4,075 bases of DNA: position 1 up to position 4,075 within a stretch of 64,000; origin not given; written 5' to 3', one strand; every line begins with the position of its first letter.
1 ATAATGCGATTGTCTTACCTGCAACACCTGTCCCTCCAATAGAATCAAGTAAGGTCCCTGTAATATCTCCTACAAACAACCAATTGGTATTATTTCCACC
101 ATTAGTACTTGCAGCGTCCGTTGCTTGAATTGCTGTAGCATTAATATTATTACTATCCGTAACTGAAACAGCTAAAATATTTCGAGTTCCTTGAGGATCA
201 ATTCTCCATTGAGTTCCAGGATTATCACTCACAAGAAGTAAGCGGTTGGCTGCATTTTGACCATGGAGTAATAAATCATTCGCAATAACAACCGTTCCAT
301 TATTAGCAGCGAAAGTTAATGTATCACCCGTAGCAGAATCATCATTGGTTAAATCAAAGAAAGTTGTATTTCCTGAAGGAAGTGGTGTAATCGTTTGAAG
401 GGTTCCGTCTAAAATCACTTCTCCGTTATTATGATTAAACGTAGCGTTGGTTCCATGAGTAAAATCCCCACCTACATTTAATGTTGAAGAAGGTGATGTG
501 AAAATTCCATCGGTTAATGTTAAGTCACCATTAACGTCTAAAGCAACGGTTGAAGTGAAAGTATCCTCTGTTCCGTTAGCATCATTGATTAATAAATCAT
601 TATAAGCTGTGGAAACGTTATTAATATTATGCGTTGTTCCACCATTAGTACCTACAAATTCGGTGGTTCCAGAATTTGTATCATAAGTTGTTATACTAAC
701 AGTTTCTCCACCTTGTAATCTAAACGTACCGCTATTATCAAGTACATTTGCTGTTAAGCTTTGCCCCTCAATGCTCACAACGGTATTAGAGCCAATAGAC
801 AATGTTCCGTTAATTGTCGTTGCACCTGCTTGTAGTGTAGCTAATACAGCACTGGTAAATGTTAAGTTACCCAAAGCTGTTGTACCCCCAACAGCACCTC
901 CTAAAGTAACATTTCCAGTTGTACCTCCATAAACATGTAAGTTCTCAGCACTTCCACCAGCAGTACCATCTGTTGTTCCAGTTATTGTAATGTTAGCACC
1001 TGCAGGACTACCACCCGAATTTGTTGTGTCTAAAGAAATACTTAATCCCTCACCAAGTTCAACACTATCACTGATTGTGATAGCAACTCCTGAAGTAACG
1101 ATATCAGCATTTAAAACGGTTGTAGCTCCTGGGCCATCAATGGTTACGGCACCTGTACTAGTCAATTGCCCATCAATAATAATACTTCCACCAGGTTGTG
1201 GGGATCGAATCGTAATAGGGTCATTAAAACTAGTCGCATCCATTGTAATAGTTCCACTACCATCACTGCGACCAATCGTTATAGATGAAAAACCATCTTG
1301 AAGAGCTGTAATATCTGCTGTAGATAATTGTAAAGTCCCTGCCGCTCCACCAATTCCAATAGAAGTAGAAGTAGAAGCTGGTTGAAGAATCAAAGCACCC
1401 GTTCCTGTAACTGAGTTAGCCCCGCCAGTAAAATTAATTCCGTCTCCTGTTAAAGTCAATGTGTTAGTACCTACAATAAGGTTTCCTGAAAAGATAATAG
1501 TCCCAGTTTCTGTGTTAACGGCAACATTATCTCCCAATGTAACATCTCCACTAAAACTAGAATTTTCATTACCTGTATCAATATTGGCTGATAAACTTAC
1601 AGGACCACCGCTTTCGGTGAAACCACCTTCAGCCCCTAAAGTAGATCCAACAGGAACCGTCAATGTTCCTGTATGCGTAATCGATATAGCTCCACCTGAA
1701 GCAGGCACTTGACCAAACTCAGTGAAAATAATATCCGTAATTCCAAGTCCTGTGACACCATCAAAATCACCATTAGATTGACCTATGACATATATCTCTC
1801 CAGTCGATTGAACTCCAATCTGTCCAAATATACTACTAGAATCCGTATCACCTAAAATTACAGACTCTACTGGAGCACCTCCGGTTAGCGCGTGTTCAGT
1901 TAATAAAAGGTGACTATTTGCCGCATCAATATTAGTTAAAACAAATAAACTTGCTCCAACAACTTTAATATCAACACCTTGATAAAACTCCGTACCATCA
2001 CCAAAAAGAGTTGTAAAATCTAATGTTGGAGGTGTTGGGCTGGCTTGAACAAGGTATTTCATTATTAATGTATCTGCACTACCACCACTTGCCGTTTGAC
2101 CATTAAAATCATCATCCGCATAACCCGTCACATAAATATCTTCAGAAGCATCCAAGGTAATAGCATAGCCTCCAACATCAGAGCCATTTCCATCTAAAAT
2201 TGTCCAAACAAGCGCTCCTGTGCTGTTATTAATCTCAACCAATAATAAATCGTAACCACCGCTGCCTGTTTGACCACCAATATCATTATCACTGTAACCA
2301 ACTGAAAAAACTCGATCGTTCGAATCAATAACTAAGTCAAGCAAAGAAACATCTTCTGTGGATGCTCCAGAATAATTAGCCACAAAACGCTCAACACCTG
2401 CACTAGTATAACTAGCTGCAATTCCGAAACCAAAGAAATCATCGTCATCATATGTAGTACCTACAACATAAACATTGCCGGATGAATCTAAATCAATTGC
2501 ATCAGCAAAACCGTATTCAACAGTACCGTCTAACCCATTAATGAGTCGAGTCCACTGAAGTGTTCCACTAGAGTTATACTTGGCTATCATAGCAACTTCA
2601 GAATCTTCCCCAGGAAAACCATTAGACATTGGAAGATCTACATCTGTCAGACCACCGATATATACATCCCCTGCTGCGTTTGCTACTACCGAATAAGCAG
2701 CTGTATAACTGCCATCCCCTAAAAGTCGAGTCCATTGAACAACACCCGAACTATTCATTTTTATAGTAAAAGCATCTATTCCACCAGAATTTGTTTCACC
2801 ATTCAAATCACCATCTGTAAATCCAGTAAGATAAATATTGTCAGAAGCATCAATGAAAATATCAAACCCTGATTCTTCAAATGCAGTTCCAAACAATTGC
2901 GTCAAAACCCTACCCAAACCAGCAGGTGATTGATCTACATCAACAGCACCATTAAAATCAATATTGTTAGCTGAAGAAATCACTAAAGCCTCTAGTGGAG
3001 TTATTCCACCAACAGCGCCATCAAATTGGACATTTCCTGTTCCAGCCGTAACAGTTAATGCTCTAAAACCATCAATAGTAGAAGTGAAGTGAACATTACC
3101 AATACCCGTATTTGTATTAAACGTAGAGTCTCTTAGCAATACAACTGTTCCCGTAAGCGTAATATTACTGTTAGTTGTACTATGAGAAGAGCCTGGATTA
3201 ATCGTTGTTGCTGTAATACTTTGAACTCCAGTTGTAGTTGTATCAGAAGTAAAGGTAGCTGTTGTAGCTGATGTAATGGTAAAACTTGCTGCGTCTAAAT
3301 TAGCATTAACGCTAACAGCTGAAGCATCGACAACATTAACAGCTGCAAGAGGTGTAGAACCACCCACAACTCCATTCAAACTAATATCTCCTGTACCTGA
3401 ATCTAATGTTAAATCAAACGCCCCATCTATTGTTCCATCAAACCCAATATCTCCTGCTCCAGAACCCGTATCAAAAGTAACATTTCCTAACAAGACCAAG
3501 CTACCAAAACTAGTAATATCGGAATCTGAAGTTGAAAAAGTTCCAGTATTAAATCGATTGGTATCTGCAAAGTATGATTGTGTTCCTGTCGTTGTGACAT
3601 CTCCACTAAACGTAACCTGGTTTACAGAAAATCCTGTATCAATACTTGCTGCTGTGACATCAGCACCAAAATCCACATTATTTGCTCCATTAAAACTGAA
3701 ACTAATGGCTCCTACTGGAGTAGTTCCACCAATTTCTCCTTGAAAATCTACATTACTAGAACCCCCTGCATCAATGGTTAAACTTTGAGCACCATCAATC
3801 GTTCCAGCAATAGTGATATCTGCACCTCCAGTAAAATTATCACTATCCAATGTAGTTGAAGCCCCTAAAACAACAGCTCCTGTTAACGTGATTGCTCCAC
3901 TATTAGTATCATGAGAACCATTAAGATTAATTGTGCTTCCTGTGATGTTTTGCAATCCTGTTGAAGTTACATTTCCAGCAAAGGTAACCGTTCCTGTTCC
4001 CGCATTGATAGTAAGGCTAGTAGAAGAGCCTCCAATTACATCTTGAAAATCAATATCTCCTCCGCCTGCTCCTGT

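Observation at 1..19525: Giant (at least 6,508 aa in window, still open) TpsA-type exoprotein with a hybrid TPS plus PATR plus 46-aa-repeat architecture and no adjacent TpsB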

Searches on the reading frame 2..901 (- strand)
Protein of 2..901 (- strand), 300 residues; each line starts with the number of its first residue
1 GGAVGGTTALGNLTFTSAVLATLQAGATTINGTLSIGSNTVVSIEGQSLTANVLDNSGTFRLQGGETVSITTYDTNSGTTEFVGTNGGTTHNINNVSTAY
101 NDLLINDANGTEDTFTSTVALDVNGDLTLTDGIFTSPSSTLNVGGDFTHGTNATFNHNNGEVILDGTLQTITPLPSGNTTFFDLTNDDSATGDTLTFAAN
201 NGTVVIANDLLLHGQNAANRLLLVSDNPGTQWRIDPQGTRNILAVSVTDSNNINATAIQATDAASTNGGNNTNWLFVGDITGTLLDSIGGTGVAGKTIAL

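Call 14: find_related_loci(query=window:2-901:-, collection=genome_contigs, flank=10000)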
Query window:2-901:- (300 aa) in genome_contigs; peptide patterns used: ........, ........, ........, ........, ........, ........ (x = any residue, [..] = any of these).
599 stretches matched a pattern (row limit reached: there are more); 35 encode a relative of the query (tblastn E <= 1e-3); 34 distinct loci.
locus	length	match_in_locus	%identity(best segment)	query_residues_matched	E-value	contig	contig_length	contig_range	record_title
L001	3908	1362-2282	42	33-300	4e-48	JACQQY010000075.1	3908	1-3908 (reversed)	MAG: Candidatus Omnitrophota bacterium isolate NC_groundwater_1345_Ag_S-0.2um_53_61 S_p2_S4_coassembly_k141_2543770, who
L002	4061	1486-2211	42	23-275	9e-41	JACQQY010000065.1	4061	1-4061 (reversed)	MAG: Candidatus Omnitrophota bacterium isolate NC_groundwater_1345_Ag_S-0.2um_53_61 S_p2_S4_coassembly_k141_2271498, who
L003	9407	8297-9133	36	32-275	2e-32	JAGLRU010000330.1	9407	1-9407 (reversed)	MAG: Alphaproteobacteria bacterium isolate RS_9_27 ROV157_9.bin.27.fa_330, whole genome shotgun sequence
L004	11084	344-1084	42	34-276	2e-31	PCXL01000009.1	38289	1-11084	MAG: Candidatus Zambryskibacteria bacterium CG10_big_fil_rev_8_21_14_0_10_42_12 CG10_8_21_14_0.10_scaffold_2573_c, whole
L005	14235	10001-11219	42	26-277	1e-31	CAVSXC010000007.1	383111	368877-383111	MAG: uncultured Actinomycetota bacterium isolate MFD09212.bin.2.151 genome assembly, contig: contig_26634, whole genome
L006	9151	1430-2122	40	41-276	7e-32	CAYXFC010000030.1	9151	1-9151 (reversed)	MAG TPA_asm: uncultured Pseudomonadales bacterium isolate binchicken_co387_139 genome assembly, contig: NODE_10347_lengt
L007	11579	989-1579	45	52-258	4e-31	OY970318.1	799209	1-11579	MAG: uncultured Candidatus Saccharibacteria bacterium isolate MFD04716.bin.c.3 genome assembly, chromosome: 1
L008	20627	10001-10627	45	54-274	7e-30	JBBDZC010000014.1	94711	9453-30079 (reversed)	MAG: Candidatus Andersenbacteria bacterium isolate LejiaD_51_235 Lejia_D_461_length_94711_cov_147, whole genome shotgun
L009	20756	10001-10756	40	8-277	2e-29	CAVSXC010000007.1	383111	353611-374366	MAG: uncultured Actinomycetota bacterium isolate MFD09212.bin.2.151 genome assembly, contig: contig_26634, whole genome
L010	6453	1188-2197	47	121-281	1e-27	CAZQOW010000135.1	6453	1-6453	MAG TPA_asm: uncultured Pseudomonadota bacterium isolate SRP298887_co1_334 genome assembly, contig: NODE_14655_length_64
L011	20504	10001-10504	42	122-300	2e-27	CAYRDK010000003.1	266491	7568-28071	MAG TPA_asm: uncultured Planctomycetia bacterium isolate binchicken_co266_257 genome assembly, contig: NODE_70_length_26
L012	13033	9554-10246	41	31-276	5e-27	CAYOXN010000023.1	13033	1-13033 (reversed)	MAG TPA_asm: uncultured Candidatus Saccharibacteria bacterium isolate SRP286056_co1_736 genome assembly, contig: NODE_60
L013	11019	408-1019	38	56-271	2e-26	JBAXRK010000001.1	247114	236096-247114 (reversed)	MAG: Candidatus Omnitrophota bacterium isolate ELA581 MAG581_1, whole genome shotgun sequence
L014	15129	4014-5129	46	12-276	1e-25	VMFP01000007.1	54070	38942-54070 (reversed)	MAG: Parcubacteria group bacterium Gr01-1014_38 G01um101438_scaffold_263, whole genome shotgun sequence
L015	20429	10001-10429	48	127-279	1e-25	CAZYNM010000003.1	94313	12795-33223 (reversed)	MAG TPA_asm: uncultured Pseudomonadales bacterium isolate SRP292972_co1_113 genome assembly, contig: NODE_216_length_943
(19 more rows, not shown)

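Call 35: search_protein_families(library=pfam, proteins=[window:2-838:-], max_evalue=10)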
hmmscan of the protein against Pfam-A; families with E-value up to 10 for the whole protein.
window:2-838:- (279 aa): 0 families

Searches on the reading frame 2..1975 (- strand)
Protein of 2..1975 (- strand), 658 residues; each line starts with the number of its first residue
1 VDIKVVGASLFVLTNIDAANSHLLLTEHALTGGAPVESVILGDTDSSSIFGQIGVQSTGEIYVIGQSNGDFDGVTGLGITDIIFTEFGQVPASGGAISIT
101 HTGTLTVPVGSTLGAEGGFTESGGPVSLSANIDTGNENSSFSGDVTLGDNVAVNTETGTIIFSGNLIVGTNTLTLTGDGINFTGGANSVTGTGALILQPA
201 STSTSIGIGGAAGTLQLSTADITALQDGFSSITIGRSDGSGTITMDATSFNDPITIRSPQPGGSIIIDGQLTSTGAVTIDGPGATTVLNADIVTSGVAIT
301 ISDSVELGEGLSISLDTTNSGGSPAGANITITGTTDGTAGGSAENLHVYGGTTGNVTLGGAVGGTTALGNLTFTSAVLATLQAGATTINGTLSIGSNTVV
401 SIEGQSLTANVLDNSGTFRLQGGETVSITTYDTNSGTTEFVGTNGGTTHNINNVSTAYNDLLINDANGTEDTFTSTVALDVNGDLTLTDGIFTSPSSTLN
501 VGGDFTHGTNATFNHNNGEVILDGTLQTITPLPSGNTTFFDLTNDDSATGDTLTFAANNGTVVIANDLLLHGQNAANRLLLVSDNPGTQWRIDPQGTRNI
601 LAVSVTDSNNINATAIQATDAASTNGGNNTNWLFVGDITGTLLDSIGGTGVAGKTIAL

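Call 6: search_protein_families(library=pfam, proteins=[window:2-1975:-], max_evalue=1)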
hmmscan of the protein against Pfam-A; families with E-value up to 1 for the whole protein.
window:2-1975:- (658 aa): 0 families

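Call 81: search_protein_families(library=ncbifam, proteins=[window:2-1975:-], max_evalue=1)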
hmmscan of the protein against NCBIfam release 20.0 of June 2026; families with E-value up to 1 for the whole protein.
window:2-1975:- (658 aa): 0 families

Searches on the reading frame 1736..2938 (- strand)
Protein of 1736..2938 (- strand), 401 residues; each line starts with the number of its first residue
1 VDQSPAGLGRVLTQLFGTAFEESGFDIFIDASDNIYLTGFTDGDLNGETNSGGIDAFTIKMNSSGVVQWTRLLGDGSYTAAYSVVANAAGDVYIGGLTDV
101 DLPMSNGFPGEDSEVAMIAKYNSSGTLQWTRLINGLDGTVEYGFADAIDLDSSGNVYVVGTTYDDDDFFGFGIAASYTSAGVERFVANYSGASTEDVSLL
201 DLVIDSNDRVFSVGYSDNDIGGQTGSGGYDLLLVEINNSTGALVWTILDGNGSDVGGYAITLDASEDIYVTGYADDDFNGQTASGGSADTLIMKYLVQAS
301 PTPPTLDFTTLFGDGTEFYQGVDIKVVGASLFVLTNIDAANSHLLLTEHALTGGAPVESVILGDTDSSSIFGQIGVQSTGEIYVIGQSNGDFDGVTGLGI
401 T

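Call 35: search_protein_families(library=pfam, proteins=[window:1736-2938:-], max_evalue=10)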
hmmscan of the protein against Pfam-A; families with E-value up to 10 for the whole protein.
window:1736-2938:- (401 aa): 1 family
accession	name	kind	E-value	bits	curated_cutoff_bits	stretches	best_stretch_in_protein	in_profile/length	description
PF06739.17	SBBP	-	1.6e-12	47.6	20.5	6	68-103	1-38/38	Beta-propeller repeat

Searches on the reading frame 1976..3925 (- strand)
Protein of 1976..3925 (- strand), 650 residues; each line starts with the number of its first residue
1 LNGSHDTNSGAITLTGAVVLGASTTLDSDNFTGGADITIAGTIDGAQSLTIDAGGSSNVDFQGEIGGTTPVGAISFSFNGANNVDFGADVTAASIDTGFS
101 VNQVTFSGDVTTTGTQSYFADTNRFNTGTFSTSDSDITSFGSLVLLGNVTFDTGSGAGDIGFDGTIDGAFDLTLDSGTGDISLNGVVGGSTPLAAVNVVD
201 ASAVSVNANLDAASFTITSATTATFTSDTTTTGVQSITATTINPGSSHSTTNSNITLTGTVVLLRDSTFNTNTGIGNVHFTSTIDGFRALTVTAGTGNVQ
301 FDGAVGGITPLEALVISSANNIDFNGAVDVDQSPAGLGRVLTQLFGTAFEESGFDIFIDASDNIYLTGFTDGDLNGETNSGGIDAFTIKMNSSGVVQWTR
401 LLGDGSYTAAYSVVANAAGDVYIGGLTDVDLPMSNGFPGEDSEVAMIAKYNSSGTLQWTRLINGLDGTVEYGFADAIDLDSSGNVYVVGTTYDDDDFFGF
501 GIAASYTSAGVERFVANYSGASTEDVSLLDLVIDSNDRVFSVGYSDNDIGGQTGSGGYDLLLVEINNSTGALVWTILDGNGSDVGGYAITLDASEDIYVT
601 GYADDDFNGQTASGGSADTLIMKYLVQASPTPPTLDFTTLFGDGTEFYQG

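Call 6: search_protein_families(library=pfam, proteins=[window:1976-3925:-], max_evalue=1)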
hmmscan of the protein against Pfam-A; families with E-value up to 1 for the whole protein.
window:1976-3925:- (650 aa): 1 family
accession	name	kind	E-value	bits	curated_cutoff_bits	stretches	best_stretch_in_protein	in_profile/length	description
PF06739.17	SBBP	-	2.5e-09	37.3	20.5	4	397-432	1-38/38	Beta-propeller repeat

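Call 81: search_protein_families(library=ncbifam, proteins=[window:1976-3925:-], max_evalue=1)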
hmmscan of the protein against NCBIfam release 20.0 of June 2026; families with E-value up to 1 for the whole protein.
window:1976-3925:- (650 aa): 1 family
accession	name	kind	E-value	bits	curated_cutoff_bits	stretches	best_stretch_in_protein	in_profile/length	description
NF047494.1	Lepto_SBBP_lipo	equivalog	6.7e-23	81.1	400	2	361-492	256-386/466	SBBP repeat beta-propeller lipoprotein, LipL53 family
